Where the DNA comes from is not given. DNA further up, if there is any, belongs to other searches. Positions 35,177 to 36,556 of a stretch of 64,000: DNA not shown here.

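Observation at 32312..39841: Sigma-54-dependent operon combining aconitase X, a family III CoA-transferase, an HMG-CoA-lyase-like enzyme, a GntP-like carrier and a cupin: a candidate uncharacterised organic-acid catabolic pathway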

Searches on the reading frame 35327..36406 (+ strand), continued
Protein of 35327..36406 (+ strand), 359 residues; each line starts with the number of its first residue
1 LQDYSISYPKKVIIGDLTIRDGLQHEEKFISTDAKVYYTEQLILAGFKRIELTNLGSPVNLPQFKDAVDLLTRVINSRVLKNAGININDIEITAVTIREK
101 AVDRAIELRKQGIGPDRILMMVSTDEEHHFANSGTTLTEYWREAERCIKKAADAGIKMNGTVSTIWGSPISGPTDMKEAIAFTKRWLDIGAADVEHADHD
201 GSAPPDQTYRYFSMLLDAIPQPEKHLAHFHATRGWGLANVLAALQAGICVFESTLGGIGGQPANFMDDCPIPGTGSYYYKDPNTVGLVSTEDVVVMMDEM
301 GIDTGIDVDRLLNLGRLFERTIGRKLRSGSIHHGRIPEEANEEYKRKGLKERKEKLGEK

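Call 51: search_protein_families(library=ncbifam, proteins=[L094:7719-8981:+, L094:9001-10095:+, L093:8045-8824:+, L093:6091-7755:+, L093:11196-12335:+, L093:10251-11177:+, L095:7776-8987:+, L095:6125-7534:+], max_evalue=1e-10)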
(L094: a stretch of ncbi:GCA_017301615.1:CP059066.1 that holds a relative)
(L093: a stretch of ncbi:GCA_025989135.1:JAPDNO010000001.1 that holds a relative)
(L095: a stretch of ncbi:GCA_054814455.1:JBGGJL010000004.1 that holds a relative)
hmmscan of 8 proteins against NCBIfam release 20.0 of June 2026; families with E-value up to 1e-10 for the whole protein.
L094:7719-8981:+ (420 aa): 3 families
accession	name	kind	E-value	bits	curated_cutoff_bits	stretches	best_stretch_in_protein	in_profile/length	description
TIGR00532.1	HMG_CoA_R_NAD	equivalog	7e-146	486.5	259.95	1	3-380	20-395/395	hydroxymethylglutaryl-CoA reductase, degradative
TIGR00533.1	HMG_CoA_R_NADP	equivalog_domain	4.7e-21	75.2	441.8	1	48-197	60-207/402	hydroxymethylglutaryl-CoA reductase (NADPH)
TIGR00920.1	2A060605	subfamily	2.5e-14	52.4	778.35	0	51-190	525-659/887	hydroxymethylglutaryl-CoA reductase (NADPH)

L094:9001-10095:+ (364 aa): 6 families
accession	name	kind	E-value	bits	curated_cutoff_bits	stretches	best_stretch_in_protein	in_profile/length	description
NF004283.0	PRK05692.1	subfamily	1.1e-52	179.1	246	1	5-328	1-291/300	hydroxymethylglutaryl-CoA lyase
TIGR02146.1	LysS_fung_arch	equivalog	8.3e-18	64.7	413.55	1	15-299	3-259/344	homocitrate synthase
NF002085.0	PRK00915.1-2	subfamily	1.9e-16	59.9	517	1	5-260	8-236/504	2-isopropylmalate synthase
TIGR02660.1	nifV_homocitr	equivalog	8.4e-13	48.3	462.9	1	11-263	2-227/365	homocitrate synthase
NF006049.0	PRK08195.1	subfamily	1.3e-12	47.4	229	0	176-316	148-265/344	4-hyroxy-2-oxovalerate/4-hydroxy-2-oxopentanoic acid aldolase,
TIGR00973.1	leuA_bact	equivalog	8.6e-11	41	598.7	0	10-263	1-235/494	2-isopropylmalate synthase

L093:8045-8824:+ (259 aa): 72 families (the best 25 are shown)
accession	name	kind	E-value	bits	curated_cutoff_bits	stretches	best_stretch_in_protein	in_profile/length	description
NF005802.0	PRK07657.1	equivalog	4.8e-89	298.3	363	1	8-259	9-260/260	enoyl-CoA hydratase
NF004475.0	PRK05809.1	subfamily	6.2e-78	261.9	394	1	4-259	5-260/260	short-chain-enoyl-CoA hydratase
NF042430.2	EnCoAhydt_DpgD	equivalog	6.5e-68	229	400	1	8-258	2-257/258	enoyl-CoA-hydratase DpgD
NF006007.0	PRK08138.1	subfamily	1.1e-67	228.2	355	1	8-259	13-261/261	enoyl-CoA hydratase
NF051848.1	EnCoAHydtEchA19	equivalog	5.2e-67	226.1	400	1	5-259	2-258/258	enoyl-CoA hydratase EchA19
NF005803.0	PRK07658.1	equivalog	5.2e-67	226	313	1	4-259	3-257/257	enoyl-CoA hydratase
NF007239.0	PRK09674.1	equivalog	3.4e-65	220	371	1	7-259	8-257/257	2,3-dehydroadipyl-CoA hydratase PaaF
NF004517.0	PRK05862.1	equivalog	1.6e-62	211.3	396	1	2-257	3-255/257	enoyl-CoA hydratase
NF006100.0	PRK08252.1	subfamily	1.6e-61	208.2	282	1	3-259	3-254/254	crotonase/enoyl-CoA hydratase family protein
NF004634.0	PRK05980.1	equivalog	3.1e-60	203.8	375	1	1-258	1-262/263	crotonase/enoyl-CoA hydratase family protein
NF006566.0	PRK09076.1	subfamily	3.5e-60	203.8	286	1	3-257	5-258/260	enoyl-CoA hydratase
NF004781.0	PRK06127.1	subfamily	1.9e-59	201.5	291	1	3-259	11-269/269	enoyl-CoA hydratase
NF004840.0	PRK06190.1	equivalog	2.6e-54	184.5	253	1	4-238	5-238/260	enoyl-CoA hydratase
NF005073.0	PRK06495.1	subfamily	3.4e-54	183.8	296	1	2-259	3-257/257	enoyl-CoA hydratase/isomerase family protein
NF006699.0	PRK09245.1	subfamily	3.9e-52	177.1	354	1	2-258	2-265/266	crotonase/enoyl-CoA hydratase family protein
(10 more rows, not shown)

L093:6091-7755:+ (554 aa): 105 families (the best 25 are shown)
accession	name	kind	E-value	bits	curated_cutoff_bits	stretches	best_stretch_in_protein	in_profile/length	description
NF009233.0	PRK12583.1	subfamily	5.7e-249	827.2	832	1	7-545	17-556/558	fatty acid CoA ligase family protein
NF004837.0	PRK06187.1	subfamily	9.4e-139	463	476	1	6-538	6-521/531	long-chain-fatty-acid--CoA ligase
NF005801.1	PRK07656.1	equivalog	7.5e-135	450.4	657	1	9-536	2-500/500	FadD3 family acyl-CoA ligase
NF006182.0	PRK08316.1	subfamily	3.1e-122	408.7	663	1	8-538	11-516/523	fatty acyl-CoA synthetase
NF005702.0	PRK07514.1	subfamily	1.2e-103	347.2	558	2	182-537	148-498/506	malonyl-CoA synthase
NF005220.0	PRK06710.1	equivalog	4.7e-101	338.6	1116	1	14-535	30-549/563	long-chain-fatty-acid--CoA ligase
NF004758.0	PRK06087.1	equivalog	9.2e-101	337.9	736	1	8-545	24-541/548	medium-chain fatty-acid--CoA ligase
NF006181.0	PRK08314.1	subfamily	5.2e-99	332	705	1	8-541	24-556/563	long-chain-fatty-acid--CoA ligase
NF004114.0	PRK05605.1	equivalog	1.1e-98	331.1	766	1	7-542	33-572/575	long-chain-fatty-acid--CoA ligase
NF005307.0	PRK06839.1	equivalog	4.4e-97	325.8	748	1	17-538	11-492/496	o-succinylbenzoate--CoA ligase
NF052580.1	Str24CoAsynCasG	equivalog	8.8e-97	324.7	750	2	185-534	182-545/548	steroid-24-oyl-CoA synthetase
NF006020.0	PRK08162.1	subfamily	8.2e-93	311.6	677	1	14-541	25-540/545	acyl-CoA synthetase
NF005676.0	PRK07470.1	equivalog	2.3e-91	307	774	2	183-539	168-529/544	acyl-CoA synthetase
NF002966.0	PRK03640.1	equivalog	1e-90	304.7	556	2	178-538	128-479/483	o-succinylbenzoate--CoA ligase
NF005463.0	PRK07059.1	subfamily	3.4e-90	303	869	1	9-537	24-554/557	long-chain-fatty-acid--CoA ligase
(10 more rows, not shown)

L093:11196-12335:+ (379 aa): 22 families
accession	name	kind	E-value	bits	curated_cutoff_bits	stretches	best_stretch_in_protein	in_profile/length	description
NF042972.1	AcrlCoAredClosAcrC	equivalog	6.7e-150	499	640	1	1-375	1-374/378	acryloyl-CoA reductase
NF045552.1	GlutCoADH_Des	equivalog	2.7e-106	356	470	1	1-374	1-376/387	glutaryl-CoA dehydrogenase Acd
NF058590.1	AcCoDHFadEBacil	equivalog_domain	8.8e-101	338.2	600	1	4-376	20-409/586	acyl-CoA dehydrogenase FadE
NF043006.1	CyhCrbnylCoADH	equivalog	4.8e-97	325.3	650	1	5-375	4-373/380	cyclohexane-1-carbonyl-CoA dehydrogenase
NF042439.1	SulpropCoADesulf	equivalog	8e-91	304.6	600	1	14-375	2-368/379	3-sulfinopropanoyl-CoA desulfinase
NF045652.1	ProlPCPDhRedW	equivalog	2.9e-88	296.2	650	1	11-378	6-374/376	L-prolyl-[peptidyl-carrier protein] dehydrogenase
NF053553.1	prodigi_MBC_PigA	equivalog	3.2e-87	293.1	500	1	1-378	1-380/381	prodigiosin MBC biosynthesis dehydrogenase PigA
NF008997.0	PRK12341.1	equivalog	4.4e-77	259.7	537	1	1-374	1-373/382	acyl-CoA dehydrogenase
TIGR03207.1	cyc_hxne_CoA_dh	equivalog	4.7e-70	236.2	575.35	1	5-375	1-369/372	cyclohexanecarboxyl-CoA dehydrogenase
NF002885.1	PRK03354.1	equivalog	3.4e-62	210.6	540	1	1-375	1-371/378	crotonobetainyl-CoA dehydrogenase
NF052270.1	Staph_DH_FadE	equivalog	6.2e-59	199.7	600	1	4-377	20-393/400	acyl-CoA dehydrogenase FadE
TIGR03203.1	pimD_small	equivalog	6.1e-45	153.9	652.7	1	3-367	2-366/378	pimeloyl-CoA dehydrogenase small subunit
NF007000.1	PRK09463.1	subfamily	5.1e-39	134.2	600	1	33-344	70-399/726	acyl-CoA dehydrogenase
NF049984.1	Rv1679_FadE16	equivalog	3.6e-37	128.5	600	1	27-361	15-349/371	Rv1679 family acyl-CoA dehydrogenase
NF009586.0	PRK13026.1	subfamily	2.5e-35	122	608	1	33-342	105-432/777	acyl-CoA dehydrogenase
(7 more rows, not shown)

L093:10251-11177:+ (308 aa): 16 families
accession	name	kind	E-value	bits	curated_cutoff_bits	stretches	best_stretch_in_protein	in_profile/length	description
NF004283.0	PRK05692.1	subfamily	6.5e-101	337.4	246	1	5-298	3-296/300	hydroxymethylglutaryl-CoA lyase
TIGR02146.1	LysS_fung_arch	equivalog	6e-32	111.2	413.55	1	15-250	5-230/344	homocitrate synthase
NF002085.0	PRK00915.1-2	subfamily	2.1e-27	96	517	1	6-288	11-277/504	2-isopropylmalate synthase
TIGR02090.1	LEU1_arch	subfamily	1.5e-26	93.4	484.75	1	11-286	3-262/363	isopropylmalate/citramalate/homocitrate synthases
TIGR02660.1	nifV_homocitr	equivalog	2.3e-24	86.4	462.9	1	9-293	2-270/365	homocitrate synthase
NF041069.1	IPMS_Sufob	equivalog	1.6e-22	80.4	600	1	11-287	3-265/371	isopropylmalate synthase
NF002087.0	PRK00915.1-4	equivalog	1.3e-19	70.1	729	1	8-285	6-278/516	2-isopropylmalate synthase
TIGR00973.1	leuA_bact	equivalog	2e-18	66.2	598.7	1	9-287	2-275/494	2-isopropylmalate synthase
NF002086.0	PRK00915.1-3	equivalog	2.4e-18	65.9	532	1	7-289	5-282/516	2-isopropylmalate synthase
NF002084.0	PRK00915.1-1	equivalog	3.5e-16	58.8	748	1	7-283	3-274/523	2-isopropylmalate synthase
NF006049.0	PRK08195.1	subfamily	4.6e-16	58.8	229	1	168-282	157-266/344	4-hyroxy-2-oxovalerate/4-hydroxy-2-oxopentanoic acid aldolase,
NF042433.1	CitmalDyn_Leptosp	equivalog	8.3e-16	57.6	950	1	8-291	7-284/514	(R)-citramalate synthase CimA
TIGR03217.1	4OH_2_O_val_ald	equivalog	2.8e-15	56.3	286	0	166-279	150-258/334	4-hydroxy-2-oxovalerate aldolase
NF002088.0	PRK00915.1-5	equivalog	2.4e-12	46.1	697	1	9-258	4-244/514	2-isopropylmalate synthase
TIGR01108.1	oadA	equivalog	4.5e-12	45.2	756.5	1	133-281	127-264/582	sodium-extruding oxaloacetate decarboxylase subunit alpha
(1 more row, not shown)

L095:7776-8987:+ (403 aa): 7 families
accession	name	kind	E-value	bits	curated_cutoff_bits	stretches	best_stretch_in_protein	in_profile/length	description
NF052585.1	SucGlutTfsCaiB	equivalog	6.8e-112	373.9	750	1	8-388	5-391/394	succinate--glutarate CoA-transferase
NF041294.1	Scnl_mescCoAtase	equivalog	1.5e-109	366.7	700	1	9-383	2-381/381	succinyl-CoA:mesaconate CoA-transferase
NF008511.0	PRK11430.1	equivalog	3.1e-100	335.9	522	1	8-381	7-375/381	CoA:oxalate CoA-transferase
NF003809.0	PRK05398.1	subfamily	5.7e-96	321.6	442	2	9-211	3-206/416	formyl-CoA transferase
TIGR03253.1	oxalate_frc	equivalog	1.4e-90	304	504.2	2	10-211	3-205/416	formyl-CoA transferase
NF002914.1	PRK03525.1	equivalog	4.4e-47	160.9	413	1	7-401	6-396/400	L-carnitine CoA-transferase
TIGR04253.1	mesacon_CoA_iso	equivalog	4.1e-33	114.9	725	1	9-400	1-398/403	2-methylfumaryl-CoA isomerase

L095:6125-7534:+ (469 aa): 25 families
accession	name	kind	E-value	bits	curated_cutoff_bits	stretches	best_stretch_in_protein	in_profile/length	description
NF041552.1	TF_PrdR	equivalog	1.1e-122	410.4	795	1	19-461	136-574/577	sigma-54 dependent transcriptional regulator PrdR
TIGR01817.1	nifA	equivalog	2.7e-90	303.6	528.85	1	129-391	173-435/534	nif-specific transcriptional activator NifA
NF003451.0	PRK05022.1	equivalog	5.7e-86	289.3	476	1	124-462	163-507/512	nitric oxide reductase transcriptional regulator NorR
NF008469.0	PRK11361.1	equivalog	1e-85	288.2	714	1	131-461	127-453/461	acetoacetate metabolism transcriptional regulator AtoC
TIGR02329.1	propionate_PrpR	equivalog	6.8e-82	275.8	499.2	1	133-459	194-523/526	propionate catabolism operon regulatory protein PrpR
TIGR02915.1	PEP_resp_reg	equivalog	9.5e-82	275.2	502.6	1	126-458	119-437/445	PEP-CTERM-box response regulator transcription factor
NF038308.1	RNA_repair_RtcR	equivalog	3.9e-80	270.2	650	1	119-396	150-434/530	RNA repair transcriptional activator RtcR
NF008085.0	PRK10820.1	equivalog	8.2e-78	262.3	576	1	15-461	78-508/520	transcriptional regulator TyrR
NF011953.0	PRK15424.1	equivalog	5.4e-77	259.6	703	1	121-461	188-532/538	propionate catabolism operon regulatory protein PrpR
NF050807.1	TransRegFlbDCaul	equivalog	2.9e-76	257.1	750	1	146-461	113-436/454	sigma-54-dependent transcriptional regulator FlbD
NF049963.1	RespRegFlgRCampy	domain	3e-74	250.4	750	1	144-389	128-372/429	fla regulon two-component system response regulator FlgR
TIGR01818.1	ntrC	equivalog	2.9e-73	247.3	558.6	1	147-431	130-414/463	nitrogen regulation protein NR(I)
TIGR02974.1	phageshock_pspF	equivalog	3.5e-71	240.1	443.55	1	153-393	1-244/336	phage shock protein operon transcriptional activator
NF007689.0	PRK10365.1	equivalog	1.3e-70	238.4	760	1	120-459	111-438/441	sigma-54-dependent response regulator transcription factor ZraR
NF011958.0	PRK15429.1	equivalog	1.5e-70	238.6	830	1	75-463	305-684/692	formate hydrogenlyase transcriptional activator FlhA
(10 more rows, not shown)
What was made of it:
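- On HMG-CoA lyase (canonical, NF004283 / human HMGCL type): The Koleobacter orthologue scores 179 (call 51).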

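Call 60: find_related_loci(query=A3, collection=metagenome_contigs, flank=8000)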
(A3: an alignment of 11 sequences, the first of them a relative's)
Query A3 (359 aa) in metagenome_contigs; peptide patterns used: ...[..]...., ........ (x = any residue, [..] = any of these).
600 stretches matched a pattern (row limit reached: there are more); 539 encode a relative of the query (tblastn E <= 1e-3); the best 80 are kept; 80 distinct loci.
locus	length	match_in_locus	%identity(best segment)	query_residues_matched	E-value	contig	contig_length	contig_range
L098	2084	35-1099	76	4-358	0e+0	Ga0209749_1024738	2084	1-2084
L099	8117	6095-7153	75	6-358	0e+0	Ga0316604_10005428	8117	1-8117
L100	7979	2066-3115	75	9-358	0e+0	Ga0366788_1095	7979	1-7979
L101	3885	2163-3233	71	2-358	0e+0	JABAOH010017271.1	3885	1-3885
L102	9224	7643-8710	71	4-359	2e-179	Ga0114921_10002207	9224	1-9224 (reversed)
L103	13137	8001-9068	70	4-359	2e-178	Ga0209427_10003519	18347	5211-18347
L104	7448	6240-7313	70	2-359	1e-178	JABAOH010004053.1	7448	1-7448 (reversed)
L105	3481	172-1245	70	2-359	0e+0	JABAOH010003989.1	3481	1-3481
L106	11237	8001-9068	70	4-359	6e-177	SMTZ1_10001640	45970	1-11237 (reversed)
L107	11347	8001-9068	69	4-359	4e-176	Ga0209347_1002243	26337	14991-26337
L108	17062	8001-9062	69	6-359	3e-175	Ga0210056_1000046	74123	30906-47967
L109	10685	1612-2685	70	1-358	1e-174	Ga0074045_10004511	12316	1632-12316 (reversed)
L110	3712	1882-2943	69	6-359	0e+0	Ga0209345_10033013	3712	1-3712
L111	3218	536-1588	71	9-359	0e+0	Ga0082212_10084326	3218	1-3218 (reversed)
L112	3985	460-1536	69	1-359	3e-180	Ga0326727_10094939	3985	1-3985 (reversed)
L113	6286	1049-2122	70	1-358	6e-175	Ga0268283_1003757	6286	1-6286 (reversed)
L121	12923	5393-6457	66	5-359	1e-168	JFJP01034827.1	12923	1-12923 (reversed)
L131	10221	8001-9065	68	9-359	3e-165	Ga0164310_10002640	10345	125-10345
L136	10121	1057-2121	68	9-359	7e-165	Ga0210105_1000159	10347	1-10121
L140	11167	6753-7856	67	1-359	2e-164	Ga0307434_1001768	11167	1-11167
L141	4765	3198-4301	67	1-359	5e-168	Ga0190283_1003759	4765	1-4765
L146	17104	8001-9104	66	1-359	4e-164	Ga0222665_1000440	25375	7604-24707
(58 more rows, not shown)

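Call 63: search_protein_families(library=pfam, proteins=[L141:1385-3124:+, L146:4916-6127:+, L110:1064-1852:+, L140:8019-8966:-, L107:6808-7956:+, L146:12842-14392:-, L136:3309-4304:-, L113:2191-4140:+, L131:4772-6379:-, L102:5943-7415:+], max_evalue=0.00001)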
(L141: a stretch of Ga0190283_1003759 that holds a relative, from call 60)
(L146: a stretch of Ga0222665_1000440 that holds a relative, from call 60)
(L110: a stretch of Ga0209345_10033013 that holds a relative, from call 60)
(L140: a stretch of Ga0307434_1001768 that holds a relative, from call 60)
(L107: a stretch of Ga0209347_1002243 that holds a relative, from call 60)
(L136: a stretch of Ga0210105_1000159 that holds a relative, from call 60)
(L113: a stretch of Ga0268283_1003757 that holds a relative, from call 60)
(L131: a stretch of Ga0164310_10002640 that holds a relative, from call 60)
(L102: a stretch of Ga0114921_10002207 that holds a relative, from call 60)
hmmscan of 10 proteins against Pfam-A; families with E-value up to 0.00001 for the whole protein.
L141:1385-3124:+ (579 aa): 1 family
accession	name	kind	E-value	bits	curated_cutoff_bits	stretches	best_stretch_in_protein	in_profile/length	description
PF01039.27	Carboxyl_trans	-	4.6e-100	336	22.3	1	54-571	2-492/493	Carboxyl transferase domain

L146:4916-6127:+ (403 aa): 1 family
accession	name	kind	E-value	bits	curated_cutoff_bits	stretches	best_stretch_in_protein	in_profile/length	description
PF00378.25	ECH_1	-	7.9e-08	32.4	27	1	150-238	87-174/251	Enoyl-CoA hydratase/isomerase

L110:1064-1852:+ (262 aa): 2 families
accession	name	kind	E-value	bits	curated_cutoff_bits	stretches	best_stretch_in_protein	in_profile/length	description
PF00378.25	ECH_1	-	1.8e-67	227.8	27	1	8-261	1-250/251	Enoyl-CoA hydratase/isomerase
PF16113.10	ECH_2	-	1.9e-29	103.7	27.2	1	15-192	3-179/335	Enoyl-CoA hydratase/isomerase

L140:8019-8966:- (315 aa): 1 family
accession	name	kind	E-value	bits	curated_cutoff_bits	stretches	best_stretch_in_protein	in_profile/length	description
PF00682.25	HMGL-like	-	4.1e-16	59.6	29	1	10-301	3-260/260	HMGL-like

L107:6808-7956:+ (382 aa): 4 families
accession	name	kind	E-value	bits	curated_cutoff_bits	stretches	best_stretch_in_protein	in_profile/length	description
PF00441.29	Acyl-CoA_dh_1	-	4.8e-52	176.5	22.4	1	231-379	1-149/150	Acyl-CoA dehydrogenase, C-terminal domain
PF02771.21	Acyl-CoA_dh_N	-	2.6e-33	115.2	22.9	1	6-119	1-112/113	Acyl-CoA dehydrogenase, N-terminal domain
PF02770.24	Acyl-CoA_dh_M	-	2.7e-31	108.1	33.3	1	124-219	1-97/97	Acyl-CoA dehydrogenase, middle domain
PF08028.16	Acyl-CoA_dh_2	-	5.4e-19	69.3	22.7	1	252-362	7-127/134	Acyl-CoA dehydrogenase, C-terminal domain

L146:12842-14392:- (516 aa): 2 families
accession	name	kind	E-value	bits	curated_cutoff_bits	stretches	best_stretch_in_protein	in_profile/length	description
PF01039.27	Carboxyl_trans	-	2.3e-197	657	22.3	1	28-514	1-493/493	Carboxyl transferase domain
PF03255.19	ACCA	-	1.2e-11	44.8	23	1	333-446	126-235/310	Acetyl co-enzyme A carboxylase carboxyltransferase-like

L136:3309-4304:- (331 aa): 1 family
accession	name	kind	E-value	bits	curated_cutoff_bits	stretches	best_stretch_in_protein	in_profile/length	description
PF00698.26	Acyl_transf_1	-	4.7e-23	82.6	32.7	1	9-301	3-276/319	Acyl transferase domain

L113:2191-4140:+ (649 aa): 2 families
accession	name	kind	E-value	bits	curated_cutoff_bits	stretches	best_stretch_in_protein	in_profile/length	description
PF00501.34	AMP-binding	-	1.4e-43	149.6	29.9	1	92-399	5-303/384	AMP-binding enzyme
PF16177.11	ACAS_N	-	7.3e-15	55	27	1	35-91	1-54/55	Acetyl-coenzyme A synthetase N-terminus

L131:4772-6379:- (535 aa): 2 families
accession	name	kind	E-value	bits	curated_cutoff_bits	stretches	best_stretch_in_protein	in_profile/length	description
PF00501.34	AMP-binding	-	1.3e-81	274.9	29.9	1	29-389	3-384/384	AMP-binding enzyme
PF13193.12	AMP-binding_C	-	4.6e-18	66.3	24.5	1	439-514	1-76/76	AMP-binding enzyme C-terminal domain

L102:5943-7415:+ (490 aa): 6 families
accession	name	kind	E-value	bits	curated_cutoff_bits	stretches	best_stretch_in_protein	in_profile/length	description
PF01406.26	tRNA-synt_1e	-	1.9e-139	464.6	27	1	15-312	2-300/301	tRNA synthetases class I (C) catalytic domain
PF09334.17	tRNA-synt_1g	-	2.2e-16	60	20.1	2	35-146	13-125/391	tRNA synthetases class I (M)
PF09190.17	DALR_2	-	5e-16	59.4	22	1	359-420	1-57/57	DALR domain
PF23493.1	CysS_C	-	1.2e-09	38.5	23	1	443-488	6-51/51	Cysteinyl-tRNA ligase anticodon binding domain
PF00133.28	tRNA-synt_1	-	1e-08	34.8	22.7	0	226-299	335-409/414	tRNA synthetases class I (I, L, M and V)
PF01921.24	tRNA-synt_1f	-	1.2e-08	34.7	27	0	262-323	279-337/360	tRNA synthetases class I (K)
